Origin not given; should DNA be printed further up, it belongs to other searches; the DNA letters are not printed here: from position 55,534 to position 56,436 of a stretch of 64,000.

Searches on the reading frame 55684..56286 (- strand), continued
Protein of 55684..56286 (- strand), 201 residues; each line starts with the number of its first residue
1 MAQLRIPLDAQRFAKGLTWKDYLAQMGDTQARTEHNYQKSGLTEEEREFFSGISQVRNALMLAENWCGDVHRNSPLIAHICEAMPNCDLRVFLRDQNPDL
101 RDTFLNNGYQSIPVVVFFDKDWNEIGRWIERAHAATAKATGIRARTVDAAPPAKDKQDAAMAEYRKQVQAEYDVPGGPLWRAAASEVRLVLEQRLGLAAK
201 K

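Call 52: fold_search(model_id=the predicted structure, library=pdb)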
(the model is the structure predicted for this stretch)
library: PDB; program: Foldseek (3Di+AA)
matches with E <= 10: 469; with E <= 0.001: 2
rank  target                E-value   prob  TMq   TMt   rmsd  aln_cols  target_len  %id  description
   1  1z6n                  2.8e-08  1.00  0.66  0.78   4.1       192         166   20  1.5 A Crystal Structure of a Protein of Unknown Function PA1234 from Pseudomonas aeruginosa (released 2005-05-03)
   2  3lef                  7.0e-08  1.00  0.63  0.76   4.6       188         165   20  Crystal structure of HIV epitope-scaffold 4E10_S0_1Z6NA_001 (released 2010-09-22)
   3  5h29                  4.2e-03  1.00  0.35  0.34   3.0        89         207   20  Crystal Structure of the NTD_N/C domain of Alkylhydroperoxide Reductase AhpF from Enterococcus Faecalis (V583) (released 2017-11-22)
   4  6il7                  1.5e-02  1.00  0.34  0.33   2.9        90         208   19  Structure of Enterococcus faecalis (V583) alkylhydroperoxide reductase subunit F (AhpF) C503A mutant (released 2019-05-22)
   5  3f3r_B                1.6e-02  0.99  0.31  0.54   9.9       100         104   23  Crystal structure of yeast Thioredoxin1-glutathione mixed disulfide complex (released 2009-10-20)
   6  2ynx_A                1.8e-02  1.00  0.33  0.58   9.2       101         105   18  Crystal Structure of Ancestral Thioredoxin Relative to Last Archaea Common Ancestor (LACA) from the Precambrian Period (released 2013-08-21)
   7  6g61                  1.9e-02  0.99  0.30  0.51   9.3       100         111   16  Crystal structure of thioredoxin O1 from Arabidopsis thaliana in oxidized state (released 2018-10-24)
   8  2hls_B                1.9e-02  0.91  0.31  0.28  13.7       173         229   15  The crystal structure of a protein disulfide oxidoreductase from Aeropyrum pernix k1 (released 2006-10-03)
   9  2e0q                  2.1e-02  1.00  0.30  0.55   9.5        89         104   22  Crystal structure of K53E thioredoxin from Sulfolobus tokodaii strain7 (released 2007-10-02)
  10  2ywm_A                2.1e-02  0.99  0.36  0.32  12.6       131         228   12  Crystal structure of glutaredoxin-like protein from Aquifex aeolicus (released 2007-10-23)
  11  3d21_A                2.1e-02  0.99  0.31  0.51   9.1       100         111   17  Crystal structure of a poplar wild-type thioredoxin h, PtTrxh4 (released 2008-07-01)
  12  1fb0_B                2.3e-02  0.99  0.33  0.59   9.7       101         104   20  CRYSTAL STRUCTURE OF THIOREDOXIN M FROM SPINACH CHLOROPLAST (REDUCED FORM) (released 2000-09-20)
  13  6nup                  2.3e-02  0.98  0.31  0.51   9.7       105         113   18  Structure of thioredoxin (trxA) from Rickettsia prowazekii str. Madrid E. (released 2019-02-20)
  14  2ywm_D                2.5e-02  0.99  0.39  0.35  12.4       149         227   13  Crystal structure of glutaredoxin-like protein from Aquifex aeolicus (released 2007-10-23)
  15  3m9j_A                2.5e-02  0.99  0.30  0.52   7.7        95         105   19  Crystal structure of human thioredoxin C69/73S double mutant, reduced form (released 2010-08-11)
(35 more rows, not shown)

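Call 53: find_encoding_contigs(protein=P0002, flank=6000, max_places=3)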
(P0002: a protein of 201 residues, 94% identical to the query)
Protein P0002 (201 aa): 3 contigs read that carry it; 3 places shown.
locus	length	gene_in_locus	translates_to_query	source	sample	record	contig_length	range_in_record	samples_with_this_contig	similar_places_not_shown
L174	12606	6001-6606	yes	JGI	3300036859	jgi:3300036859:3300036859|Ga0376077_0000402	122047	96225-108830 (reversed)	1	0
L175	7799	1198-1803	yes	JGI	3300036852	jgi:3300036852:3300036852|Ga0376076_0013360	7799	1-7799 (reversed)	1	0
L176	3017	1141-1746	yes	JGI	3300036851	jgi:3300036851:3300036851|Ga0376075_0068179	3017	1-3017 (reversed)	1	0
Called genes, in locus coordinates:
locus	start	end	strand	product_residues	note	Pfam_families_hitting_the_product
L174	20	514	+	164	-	PF04290:DctQ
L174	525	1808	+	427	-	PF06808:DctM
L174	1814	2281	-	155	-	PF10759:BPA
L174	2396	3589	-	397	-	PF01494:FAD_binding_3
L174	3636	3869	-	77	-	-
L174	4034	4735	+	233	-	-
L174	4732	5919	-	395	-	PF00174:Oxidored_molyb, PF03404:Mo-co_dimer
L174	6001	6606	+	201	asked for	PF14595:Thioredoxin_9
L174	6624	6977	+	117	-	PF02566:OsmC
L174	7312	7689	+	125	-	PF02142:MGS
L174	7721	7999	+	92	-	-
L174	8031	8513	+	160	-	PF01047:MarR, PF12802:MarR_2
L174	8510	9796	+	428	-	PF00364:Biotin_lipoyl (faint), PF25917:BSH_RND, PF25954:Beta-barrel_RND_2 (faint), PF25876:HH_MFP_RND, PF25944:Beta-barrel_RND, PF25967:RND-MFP_C, PF25975:CzcB_C, PF25989:YknX_C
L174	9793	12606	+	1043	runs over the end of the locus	PF00873:ACR_tran, PF03176:MMPL, PF02355:SecD_SecF_C (faint)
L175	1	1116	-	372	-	?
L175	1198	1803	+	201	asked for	PF14595:Thioredoxin_9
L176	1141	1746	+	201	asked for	PF14595:Thioredoxin_9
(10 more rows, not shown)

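Call 58: search_protein_families(library=pfam, proteins=[L169:714-941:+, L170:4117-4374:+, L174:7312-7689:+, L174:7721-7999:+], max_evalue=0.01)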
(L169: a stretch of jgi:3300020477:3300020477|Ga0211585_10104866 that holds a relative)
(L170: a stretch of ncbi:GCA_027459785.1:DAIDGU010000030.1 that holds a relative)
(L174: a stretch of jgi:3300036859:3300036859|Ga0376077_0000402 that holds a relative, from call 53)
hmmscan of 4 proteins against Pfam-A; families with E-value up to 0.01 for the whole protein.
L169:714-941:+ (75 aa): 1 family
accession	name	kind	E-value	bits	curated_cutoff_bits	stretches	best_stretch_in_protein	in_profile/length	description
PF00462.30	Glutaredoxin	-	1.1e-05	26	22.9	1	6-56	2-54/60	Glutaredoxin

L170:4117-4374:+ (85 aa): 1 family
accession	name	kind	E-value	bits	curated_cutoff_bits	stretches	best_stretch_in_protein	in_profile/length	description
PF10262.15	Rdx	-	6.9e-18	65.1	22.6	1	7-79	1-73/74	Rdx family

L174:7312-7689:+ (125 aa): 1 family
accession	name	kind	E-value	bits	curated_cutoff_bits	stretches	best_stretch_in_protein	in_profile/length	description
PF02142.27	MGS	-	3.2e-09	37.2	24.1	1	29-109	12-94/94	MGS-like domain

L174:7721-7999:+ (92 aa): 0 families

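Call 59: search_dna_similar(query=window:55684-56286:-, collection=plasmids, mode=protein, max_evalue=0.0001, max_rows=30)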
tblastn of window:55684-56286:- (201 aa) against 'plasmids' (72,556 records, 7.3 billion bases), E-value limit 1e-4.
Records with a match: 30; places in all: 30; records where one place covers at least 80% of the query: 0.
Best place of each record, by identity: <60% 30.
By first word of the organism name: Klebsiella 17; Enterobacter 6; Duffyella 3; Bacillus 1; Staphylococcus 1; Brevibacillus 1; Paenibacillus 1.
By predicted mobility (MOB-suite, as given by PLSDB): conjugative 22; non-mobilizable 8.
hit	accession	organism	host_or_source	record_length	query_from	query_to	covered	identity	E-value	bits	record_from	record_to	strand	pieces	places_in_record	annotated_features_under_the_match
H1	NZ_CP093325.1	Bacillus sp. N5-665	whole organism,peat soil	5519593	8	144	68%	30.8%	4e-12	71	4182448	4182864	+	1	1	none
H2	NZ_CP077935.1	Staphylococcus aureus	Homo sapiens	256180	13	144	66%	31.2%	1e-11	70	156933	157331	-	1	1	thioredoxin family protein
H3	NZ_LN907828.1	Duffyella gerundensis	-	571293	13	135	61%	29.4%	1e-7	58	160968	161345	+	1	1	thioredoxin family protein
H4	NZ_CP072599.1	Duffyella gerundensis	Prunus dulcis,Inner leaf tissues of ...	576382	13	135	61%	29.4%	1e-7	58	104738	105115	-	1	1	thioredoxin family protein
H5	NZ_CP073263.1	Duffyella gerundensis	Lolium perenne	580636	13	135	61%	29.4%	1e-7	58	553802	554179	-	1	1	thioredoxin family protein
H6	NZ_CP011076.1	Brevibacillus laterosporus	Oryza sativa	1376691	16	134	59%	30.1%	2e-7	58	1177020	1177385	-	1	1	none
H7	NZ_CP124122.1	Enterobacter hormaechei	Homo sapiens,other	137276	48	145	49%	29.7%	1e-5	52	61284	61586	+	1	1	thioredoxin family protein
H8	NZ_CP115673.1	Enterobacter hormaechei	Homo sapiens,other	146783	48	145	49%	29.7%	1e-5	52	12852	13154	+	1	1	thioredoxin family protein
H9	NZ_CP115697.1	Enterobacter hormaechei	Homo sapiens,urine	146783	48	145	49%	29.7%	1e-5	52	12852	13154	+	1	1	thioredoxin family protein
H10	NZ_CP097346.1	Enterobacter hormaechei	Homo sapiens,cervical swab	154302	48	145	49%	29.7%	1e-5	52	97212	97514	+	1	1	thioredoxin family protein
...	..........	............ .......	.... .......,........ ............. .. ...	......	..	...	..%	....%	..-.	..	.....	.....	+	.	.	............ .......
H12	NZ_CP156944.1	Enterobacter hormaechei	Homo sapiens,Tissue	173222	48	145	49%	29.7%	1e-5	52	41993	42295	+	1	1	thioredoxin family protein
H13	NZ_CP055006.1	Klebsiella pneumoniae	Shatin WWTPs_77 WWTPs influent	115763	48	138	45%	31.9%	2e-6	55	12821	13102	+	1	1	thioredoxin family protein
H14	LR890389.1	Klebsiella pneumoniae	-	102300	48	138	45%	30.9%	2e-5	52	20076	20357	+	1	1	record has no annotation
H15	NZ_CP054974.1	Klebsiella pneumoniae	Shatin WWTPs_93 WWTPs influent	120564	48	138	45%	30.9%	2e-5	52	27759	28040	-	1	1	thioredoxin family protein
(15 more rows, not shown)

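Call 61: get_annotated_region(hit=H2, flank=3000)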
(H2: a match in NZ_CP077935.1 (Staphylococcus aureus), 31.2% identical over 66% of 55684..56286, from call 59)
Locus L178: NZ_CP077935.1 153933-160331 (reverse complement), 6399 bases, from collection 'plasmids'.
description: Staphylococcus aureus strain 359 plasmid unnamed2, complete sequence
organism: Staphylococcus aureus (NCBI taxid 1280)
taxonomy: Bacteria; Bacillota; Bacilli; Bacillales; Staphylococcaceae; Staphylococcus; Staphylococcus aureus
host: -; source: Homo sapiens; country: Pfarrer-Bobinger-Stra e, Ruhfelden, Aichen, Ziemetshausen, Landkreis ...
typing (MOB-suite, as given by PLSDB): non-mobilizable
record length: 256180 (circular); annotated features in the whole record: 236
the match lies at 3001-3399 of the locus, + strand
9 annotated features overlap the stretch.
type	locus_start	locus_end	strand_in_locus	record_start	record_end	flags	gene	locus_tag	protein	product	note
CDS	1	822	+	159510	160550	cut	-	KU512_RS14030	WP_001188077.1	C45 family autoproteolytic acyltransferase/hydolase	-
CDS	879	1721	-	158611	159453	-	-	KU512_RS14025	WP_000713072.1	DUF4097 family beta strand repeat-containing protein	-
CDS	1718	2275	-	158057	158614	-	-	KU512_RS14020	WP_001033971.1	DUF1700 domain-containing protein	-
CDS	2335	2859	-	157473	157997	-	-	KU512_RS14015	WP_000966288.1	membrane protein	-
CDS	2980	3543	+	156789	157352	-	-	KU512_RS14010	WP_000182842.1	thioredoxin family protein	-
CDS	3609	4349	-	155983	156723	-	pmtD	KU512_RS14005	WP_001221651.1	phenol-soluble modulin export ABC transporter permease subunit PmtD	-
CDS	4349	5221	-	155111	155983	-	pmtC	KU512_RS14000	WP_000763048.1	phenol-soluble modulin export ABC transporter ATP-binding protein PmtC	-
CDS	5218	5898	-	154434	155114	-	pmtB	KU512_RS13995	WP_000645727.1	phenol-soluble modulin export ABC transporter permease subunit PmtB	-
CDS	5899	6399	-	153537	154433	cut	pmtA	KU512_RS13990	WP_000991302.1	phenol-soluble modulin export ABC transporter ATP-binding protein PmtA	-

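Call 62: get_annotated_region(hit=H3, flank=3000)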
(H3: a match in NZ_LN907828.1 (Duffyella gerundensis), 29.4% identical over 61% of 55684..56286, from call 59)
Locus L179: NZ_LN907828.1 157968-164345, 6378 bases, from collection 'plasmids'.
description: Duffyella gerundensis isolate E_g_EM595 plasmid pEM01, complete sequence
organism: Duffyella gerundensis (NCBI taxid 1619313)
taxonomy: Bacteria; Pseudomonadota; Gammaproteobacteria; Enterobacterales; Erwiniaceae; Duffyella; Duffyella gerundensis
host: -; source: -; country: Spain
typing (MOB-suite, as given by PLSDB): non-mobilizable; replicon rep_cluster_1264
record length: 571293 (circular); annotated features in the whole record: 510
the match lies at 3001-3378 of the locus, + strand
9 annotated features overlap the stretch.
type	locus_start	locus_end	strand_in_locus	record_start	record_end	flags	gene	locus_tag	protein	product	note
CDS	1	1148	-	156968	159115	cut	-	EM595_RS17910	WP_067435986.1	glycoside hydrolase family 3 C-terminal domain-containing protein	GO:0005975 - carbohydrate metabolic process [Evidence IEA]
CDS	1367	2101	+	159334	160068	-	-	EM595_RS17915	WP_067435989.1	AzlC family ABC transporter permease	GO:0006865 - amino acid transport [Evidence IEA]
CDS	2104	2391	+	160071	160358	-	-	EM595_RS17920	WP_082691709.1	AzlD family protein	-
CDS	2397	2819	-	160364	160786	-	-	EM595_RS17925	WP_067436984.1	GFA family protein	-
CDS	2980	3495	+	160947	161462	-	-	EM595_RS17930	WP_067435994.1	thioredoxin family protein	-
CDS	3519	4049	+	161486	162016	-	-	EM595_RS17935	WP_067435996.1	GNAT family N-acetyltransferase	-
CDS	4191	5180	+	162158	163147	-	-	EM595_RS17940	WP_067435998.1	SDR family oxidoreductase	-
CDS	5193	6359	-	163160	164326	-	-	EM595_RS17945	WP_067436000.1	zinc-dependent alcohol dehydrogenase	-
CDS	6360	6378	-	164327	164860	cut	-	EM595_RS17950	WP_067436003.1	SRPBCC family protein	-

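Call 67: get_annotated_region(hit=H1, flank=2500)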
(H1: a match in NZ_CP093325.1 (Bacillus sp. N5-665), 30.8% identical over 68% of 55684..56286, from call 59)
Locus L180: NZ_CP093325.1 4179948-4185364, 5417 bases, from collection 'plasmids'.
description: Bacillus sp. N5-665 strain N5/665 plasmid p1, complete sequence
organism: Bacillus sp. N5-665 (NCBI taxid 2925318)
taxonomy: Bacteria; Bacillota; Bacilli; Bacillales; Bacillaceae; Bacillus; Bacillus sp. N5-665
host: -; source: whole organism,peat soil; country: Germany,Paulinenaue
typing (MOB-suite, as given by PLSDB): non-mobilizable
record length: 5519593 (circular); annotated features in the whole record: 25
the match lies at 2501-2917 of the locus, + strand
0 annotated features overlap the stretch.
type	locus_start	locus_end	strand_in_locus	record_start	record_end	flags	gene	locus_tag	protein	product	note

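Call 68: get_annotated_region(hit=H6, flank=2500)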
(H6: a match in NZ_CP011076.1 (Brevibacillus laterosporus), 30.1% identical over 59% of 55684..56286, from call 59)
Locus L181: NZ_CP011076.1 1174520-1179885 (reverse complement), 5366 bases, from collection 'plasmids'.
description: Brevibacillus laterosporus strain B9 plasmid unnamed2, complete sequence
organism: Brevibacillus laterosporus (NCBI taxid 1465)
taxonomy: Bacteria; Bacillota; Bacilli; Bacillales; Paenibacillaceae; Brevibacillus; Brevibacillus laterosporus
host: -; source: Oryza sativa; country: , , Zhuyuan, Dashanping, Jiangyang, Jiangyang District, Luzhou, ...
typing (MOB-suite, as given by PLSDB): non-mobilizable
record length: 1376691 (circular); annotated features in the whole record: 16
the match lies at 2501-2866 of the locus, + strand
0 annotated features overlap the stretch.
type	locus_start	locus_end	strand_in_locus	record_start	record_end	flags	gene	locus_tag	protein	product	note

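Call 69: get_annotated_region(hit=H13, flank=2500)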
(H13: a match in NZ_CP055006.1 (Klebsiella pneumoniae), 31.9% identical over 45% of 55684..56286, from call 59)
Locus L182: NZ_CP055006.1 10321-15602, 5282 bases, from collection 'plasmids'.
description: Klebsiella pneumoniae strain STIN_77 plasmid unnamed1, complete sequence
organism: Klebsiella pneumoniae (NCBI taxid 573)
taxonomy: Bacteria; Pseudomonadota; Gammaproteobacteria; Enterobacterales; Enterobacteriaceae; Klebsiella; Klebsiella pneumoniae
host: -; source: Shatin WWTPs_77 WWTPs influent; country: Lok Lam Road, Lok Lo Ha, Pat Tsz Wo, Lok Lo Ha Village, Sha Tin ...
typing (MOB-suite, as given by PLSDB): conjugative; replicon IncFIB,IncFII; relaxase MOBF; mating-pair formation MPF_F
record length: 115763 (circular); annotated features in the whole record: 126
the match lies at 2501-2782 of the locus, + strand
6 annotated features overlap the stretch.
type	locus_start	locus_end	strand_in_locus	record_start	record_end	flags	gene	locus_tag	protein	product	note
CDS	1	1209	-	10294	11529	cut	-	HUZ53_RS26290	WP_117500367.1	PatB family C-S lyase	GO:0009058 - biosynthetic process [Evidence IEA]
CDS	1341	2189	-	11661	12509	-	-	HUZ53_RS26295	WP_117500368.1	DMT family transporter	GO:0055085 - transmembrane transport [Evidence IEA]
CDS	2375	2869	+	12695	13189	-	-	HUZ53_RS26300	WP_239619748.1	thioredoxin family protein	-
CDS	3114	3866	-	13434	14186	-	-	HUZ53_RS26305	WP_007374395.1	alpha/beta hydrolase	-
CDS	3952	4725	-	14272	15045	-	-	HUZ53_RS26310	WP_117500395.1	SDR family oxidoreductase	-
CDS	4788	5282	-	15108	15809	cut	-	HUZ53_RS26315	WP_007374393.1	DsbA family oxidoreductase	-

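Call 75: search_protein_families(library=ncbifam, proteins=[L170:4117-4374:+, P0391], max_evalue=0.01)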
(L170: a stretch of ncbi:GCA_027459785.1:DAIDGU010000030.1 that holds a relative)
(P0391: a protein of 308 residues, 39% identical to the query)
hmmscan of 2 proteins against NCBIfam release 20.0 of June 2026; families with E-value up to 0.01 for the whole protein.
L170:4117-4374:+ (85 aa): 2 families
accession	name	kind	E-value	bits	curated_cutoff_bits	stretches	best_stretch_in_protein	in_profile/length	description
NF041051.1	SelTWH_Campy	equivalog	4.2e-16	59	88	1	8-78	1-69/70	SelT/SelW/SelH family (seleno)protein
TIGR02174.1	CXXU_selWTH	subfamily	7.6e-14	51.8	34.2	1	8-79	1-73/74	SelT/SelW/SelH family protein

P0391 (308 aa): 2 families
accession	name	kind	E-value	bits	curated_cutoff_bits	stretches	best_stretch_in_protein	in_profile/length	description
NF041051.1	SelTWH_Campy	equivalog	1.9e-16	60.1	88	1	232-302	1-69/70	SelT/SelW/SelH family (seleno)protein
TIGR02174.1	CXXU_selWTH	subfamily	5.2e-16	58.7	34.2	1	232-303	1-73/74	SelT/SelW/SelH family protein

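Call 80: find_encoding_contigs(protein=P0166, flank=3000, max_places=8)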
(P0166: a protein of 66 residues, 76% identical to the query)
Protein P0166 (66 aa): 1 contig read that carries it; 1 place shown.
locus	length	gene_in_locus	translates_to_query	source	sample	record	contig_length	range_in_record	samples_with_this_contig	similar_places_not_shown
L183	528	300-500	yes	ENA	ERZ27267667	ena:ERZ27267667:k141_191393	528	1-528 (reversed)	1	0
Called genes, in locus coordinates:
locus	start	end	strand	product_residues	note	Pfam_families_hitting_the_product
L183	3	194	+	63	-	?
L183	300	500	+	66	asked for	-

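Call 81: list_cluster_members(proteins=[P0166, P0123, P0181])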
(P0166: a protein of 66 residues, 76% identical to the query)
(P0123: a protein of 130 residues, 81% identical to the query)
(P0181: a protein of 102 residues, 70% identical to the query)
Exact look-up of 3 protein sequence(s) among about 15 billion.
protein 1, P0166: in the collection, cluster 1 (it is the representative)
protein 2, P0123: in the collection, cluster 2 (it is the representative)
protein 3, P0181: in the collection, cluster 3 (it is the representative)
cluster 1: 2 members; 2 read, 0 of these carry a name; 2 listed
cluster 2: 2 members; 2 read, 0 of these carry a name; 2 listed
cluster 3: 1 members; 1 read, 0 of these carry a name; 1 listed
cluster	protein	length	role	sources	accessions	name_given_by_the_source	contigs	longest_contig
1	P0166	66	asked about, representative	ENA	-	-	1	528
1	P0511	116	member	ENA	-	-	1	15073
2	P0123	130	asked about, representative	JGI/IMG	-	-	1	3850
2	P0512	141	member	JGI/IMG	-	-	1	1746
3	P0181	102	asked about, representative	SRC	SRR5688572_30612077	-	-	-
